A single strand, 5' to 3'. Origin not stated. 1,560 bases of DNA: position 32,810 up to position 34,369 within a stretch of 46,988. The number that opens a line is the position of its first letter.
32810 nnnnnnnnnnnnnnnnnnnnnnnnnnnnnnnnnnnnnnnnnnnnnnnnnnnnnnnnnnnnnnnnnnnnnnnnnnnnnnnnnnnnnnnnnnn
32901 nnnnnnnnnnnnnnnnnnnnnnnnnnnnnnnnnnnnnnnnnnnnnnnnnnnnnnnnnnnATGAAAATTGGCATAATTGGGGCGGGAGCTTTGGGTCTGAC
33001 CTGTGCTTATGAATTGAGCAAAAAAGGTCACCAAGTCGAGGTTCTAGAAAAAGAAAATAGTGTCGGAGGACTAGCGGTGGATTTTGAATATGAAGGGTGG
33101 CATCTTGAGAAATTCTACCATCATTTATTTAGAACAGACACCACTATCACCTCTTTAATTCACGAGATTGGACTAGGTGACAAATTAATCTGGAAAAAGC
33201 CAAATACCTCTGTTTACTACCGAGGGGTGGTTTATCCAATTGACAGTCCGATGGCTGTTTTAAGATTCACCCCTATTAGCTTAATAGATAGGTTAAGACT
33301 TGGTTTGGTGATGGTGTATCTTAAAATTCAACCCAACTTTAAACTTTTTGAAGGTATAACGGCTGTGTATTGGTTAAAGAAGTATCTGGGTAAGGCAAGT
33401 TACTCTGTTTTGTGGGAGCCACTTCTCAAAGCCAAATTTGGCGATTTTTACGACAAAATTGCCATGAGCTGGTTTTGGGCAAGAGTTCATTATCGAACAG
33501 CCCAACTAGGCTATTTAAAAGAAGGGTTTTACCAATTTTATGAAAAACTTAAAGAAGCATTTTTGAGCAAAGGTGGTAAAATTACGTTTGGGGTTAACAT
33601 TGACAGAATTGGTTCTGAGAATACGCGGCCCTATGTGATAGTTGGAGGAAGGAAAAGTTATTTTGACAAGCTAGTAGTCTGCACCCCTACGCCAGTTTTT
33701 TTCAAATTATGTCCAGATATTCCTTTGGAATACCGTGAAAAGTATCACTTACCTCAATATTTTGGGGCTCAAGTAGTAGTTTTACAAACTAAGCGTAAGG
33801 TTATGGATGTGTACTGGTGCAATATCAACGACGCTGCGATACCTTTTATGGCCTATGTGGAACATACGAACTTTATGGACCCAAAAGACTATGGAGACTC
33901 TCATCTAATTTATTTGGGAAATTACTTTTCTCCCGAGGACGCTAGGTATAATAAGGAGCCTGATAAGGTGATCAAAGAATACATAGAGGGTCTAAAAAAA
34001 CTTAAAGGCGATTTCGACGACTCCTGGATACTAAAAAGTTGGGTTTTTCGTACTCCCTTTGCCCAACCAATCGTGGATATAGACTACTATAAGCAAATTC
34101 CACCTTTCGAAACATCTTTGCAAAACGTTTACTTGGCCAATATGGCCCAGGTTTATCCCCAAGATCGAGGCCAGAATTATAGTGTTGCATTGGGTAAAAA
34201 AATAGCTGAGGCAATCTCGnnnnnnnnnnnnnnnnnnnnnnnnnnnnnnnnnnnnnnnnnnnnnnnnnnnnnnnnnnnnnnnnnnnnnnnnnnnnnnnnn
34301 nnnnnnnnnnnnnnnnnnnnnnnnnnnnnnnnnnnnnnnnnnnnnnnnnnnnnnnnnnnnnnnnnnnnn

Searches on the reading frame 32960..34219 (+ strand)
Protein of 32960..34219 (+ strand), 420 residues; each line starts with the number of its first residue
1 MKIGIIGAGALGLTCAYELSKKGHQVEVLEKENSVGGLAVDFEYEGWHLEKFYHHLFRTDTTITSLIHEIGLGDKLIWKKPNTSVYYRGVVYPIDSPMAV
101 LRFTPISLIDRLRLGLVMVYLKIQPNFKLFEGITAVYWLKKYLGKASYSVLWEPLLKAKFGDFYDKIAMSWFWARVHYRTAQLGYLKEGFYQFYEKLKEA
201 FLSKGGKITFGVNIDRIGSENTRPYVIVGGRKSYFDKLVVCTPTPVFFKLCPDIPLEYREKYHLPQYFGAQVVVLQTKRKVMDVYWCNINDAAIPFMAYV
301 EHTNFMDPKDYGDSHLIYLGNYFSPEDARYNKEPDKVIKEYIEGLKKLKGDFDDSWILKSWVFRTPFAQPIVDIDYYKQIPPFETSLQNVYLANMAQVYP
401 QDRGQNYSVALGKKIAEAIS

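Call 3: search_protein_families(library=pfam, proteins=[window:32960-34219:+], max_evalue=0.01)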
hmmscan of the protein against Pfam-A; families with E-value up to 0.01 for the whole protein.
window:32960-34219:+ (420 aa): 11 families
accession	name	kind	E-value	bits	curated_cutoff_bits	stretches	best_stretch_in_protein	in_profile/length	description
PF01593.30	Amino_oxidase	-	1.6e-25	90.7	19.8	1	12-396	3-419/443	Flavin containing amine oxidoreductase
PF13450.12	NAD_binding_8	-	1.3e-12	48.3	21.9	1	5-59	1-55/68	NAD(P)-binding Rossmann-like domain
PF01266.30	DAO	-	8.6e-10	39.1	27.9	1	3-36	2-35/353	FAD dependent oxidoreductase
PF01946.23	Thi4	-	1.6e-05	24.7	26.2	1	3-37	20-55/235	Thi4 family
PF00890.30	FAD_binding_2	-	7e-05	22.6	20.4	1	5-37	4-36/414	FAD binding domain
PF03486.20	HI0933_like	-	7.1e-05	22.8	50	1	3-36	3-36/244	HI0933-like protein Rossmann domain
PF13738.12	Pyr_redox_3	-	7.4e-05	22.6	30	1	5-35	2-33/305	Pyridine nucleotide-disulphide oxidoreductase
PF02558.23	ApbA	-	0.00015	21.8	22.2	1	3-32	1-30/150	Ketopantoate reductase PanE/ApbA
PF00070.33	Pyr_redox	-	0.00022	22.1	22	1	2-39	1-37/82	Pyridine nucleotide-disulphide oxidoreductase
PF07992.20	Pyr_redox_2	-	0.0055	16.6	26.1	1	3-36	145-178/291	Pyridine nucleotide-disulphide oxidoreductase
PF01494.25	FAD_binding_3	-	0.009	15.7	22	0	3-33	4-34/349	FAD binding domain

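Call 23: search_protein_families(library=ncbifam, proteins=[window:32960-34219:+], max_evalue=0.00001)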
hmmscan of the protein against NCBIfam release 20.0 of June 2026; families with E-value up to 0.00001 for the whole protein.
window:32960-34219:+ (420 aa): 23 families
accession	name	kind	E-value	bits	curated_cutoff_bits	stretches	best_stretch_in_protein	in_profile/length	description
NF005560.0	PRK07233.1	equivalog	9.8e-137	456.3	252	1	1-419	1-428/435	hypothetical protein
NF005548.0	PRK07208.1-4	equivalog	3.5e-22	78.7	389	1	3-151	6-150/488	hypothetical protein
TIGR03467.1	HpnE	equivalog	1.3e-17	64.3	283.05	1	5-259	3-276/430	hydroxysqualene dehydroxylase HpnE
NF005547.0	PRK07208.1-3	equivalog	6.6e-17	61.4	380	1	2-378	6-397/465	hypothetical protein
NF005545.0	PRK07208.1-1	equivalog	1.3e-16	60.1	451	1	3-176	10-179/504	hypothetical protein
TIGR00562.1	proto_IX_ox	equivalog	7.2e-11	41.3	97.85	1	2-201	4-206/470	protoporphyrinogen oxidase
NF009410.0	PRK12771.1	subfamily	1.3e-09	37.2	516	1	2-38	140-176/566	NAD(P)-binding protein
TIGR02731.1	phytoene_desat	equivalog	2.1e-09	36.7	569.4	1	3-80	2-80/453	15-cis-phytoene desaturase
NF008845.0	PRK11883.1-5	equivalog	3.3e-09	35.6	560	1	2-94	6-105/468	protoporphyrinogen oxidase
NF005546.0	PRK07208.1-2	equivalog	3.4e-09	35.8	418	1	4-66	8-71/527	hypothetical protein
TIGR02734.1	crtI_fam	subfamily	2.3e-08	33.2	238.1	1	5-49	3-47/504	phytoene desaturase family protein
TIGR02733.1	desat_CrtD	equivalog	7.7e-08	31.4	549.7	0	3-48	4-49/492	C-3',4' desaturase CrtD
NF008841.0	PRK11883.1-1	equivalog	1e-07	31.2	517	0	1-88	4-94/453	protoporphyrinogen oxidase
TIGR02732.1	zeta_caro_desat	equivalog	1.1e-07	31.1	622.15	1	2-80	1-80/474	9,9'-di-cis-zeta-carotene desaturase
NF058655.1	CrtID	equivalog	2.7e-07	29.8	640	1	4-49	2-47/478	bifunctional phytoene desaturase/3,4-desaturase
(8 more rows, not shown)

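Call 83: search_solved_structures(query=window:32960-34219:+, max_evalue=0.001)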
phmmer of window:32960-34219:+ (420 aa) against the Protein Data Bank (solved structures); distinct sequences matched with E-value up to 0.001: 18.
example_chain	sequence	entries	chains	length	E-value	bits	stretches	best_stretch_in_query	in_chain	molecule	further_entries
5mog_A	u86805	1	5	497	1.5e-06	30.5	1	2-81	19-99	Phytoene dehydrogenase, chloroplastic/chromoplastic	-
1i8t_A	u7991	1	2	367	1.7e-06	30.2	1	5-61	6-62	UDP-GALACTOPYRANOSE MUTASE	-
3nrn_A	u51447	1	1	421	5.6e-06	28.5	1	2-223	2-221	uncharacterized protein PF1083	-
3ka7_A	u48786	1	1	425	9.7e-06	27.8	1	1-58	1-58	Oxidoreductase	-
9rvj_A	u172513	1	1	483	5.2e-05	25.4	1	2-84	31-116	Tetrapodal ancestor of L-amino acid oxidase: Q225H - W377I double mutant with phenylalanin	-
9run_A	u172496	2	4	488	5.3e-05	25.3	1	2-84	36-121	Tetrapodal ancestor of L-amino acid oxidase: Q225H-W377I double mutant | Tetrapodal ancestor of L-amino acid oxidases: W377I mutant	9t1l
9rum_A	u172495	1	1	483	5.4e-05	25.3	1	2-84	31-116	Tetrapodal ancestor of L-amino acid oxidase: Q225A mutant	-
9qs1_A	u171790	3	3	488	5.5e-05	25.3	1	2-84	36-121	Tetrapodal ancestor of L-amino acis oxidases | Tetrapodal ancestor of L-amino acid oxidases | Tetrapodal ancestor of L-amino acid oxidases co-crystallised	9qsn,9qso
9rvh_A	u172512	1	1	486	5.9e-05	25.2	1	2-84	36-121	Tetrapodal ancestor of L-amino acid oxidase: Q225A-Loop (P361-PREGA-L367) mutant with phen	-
9t73_B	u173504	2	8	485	6e-05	25.2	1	2-84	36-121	Tetrapodal ancestor of L-amino acid oxidases: I224A-Q225H-P361-PREGA-L367 bound to phenyla | Tetrapodal ancestor of L-amino acid oxidase: I224A-Q225H-P361-PREGA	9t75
1sez_A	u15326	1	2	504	8.4e-05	24.7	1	2-170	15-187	Protoporphyrinogen oxidase, mitochondrial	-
3lov_A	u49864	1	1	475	9.3e-05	24.5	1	3-167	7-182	Protoporphyrinogen oxidase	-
5z2g_A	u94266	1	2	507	9.8e-05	24.5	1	3-87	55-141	L-amino acid oxidase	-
4e0v_A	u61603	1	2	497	0.00016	23.8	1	2-52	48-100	L-amino-acid oxidase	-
5ts5_A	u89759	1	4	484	0.00026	23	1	2-49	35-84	Amine oxidase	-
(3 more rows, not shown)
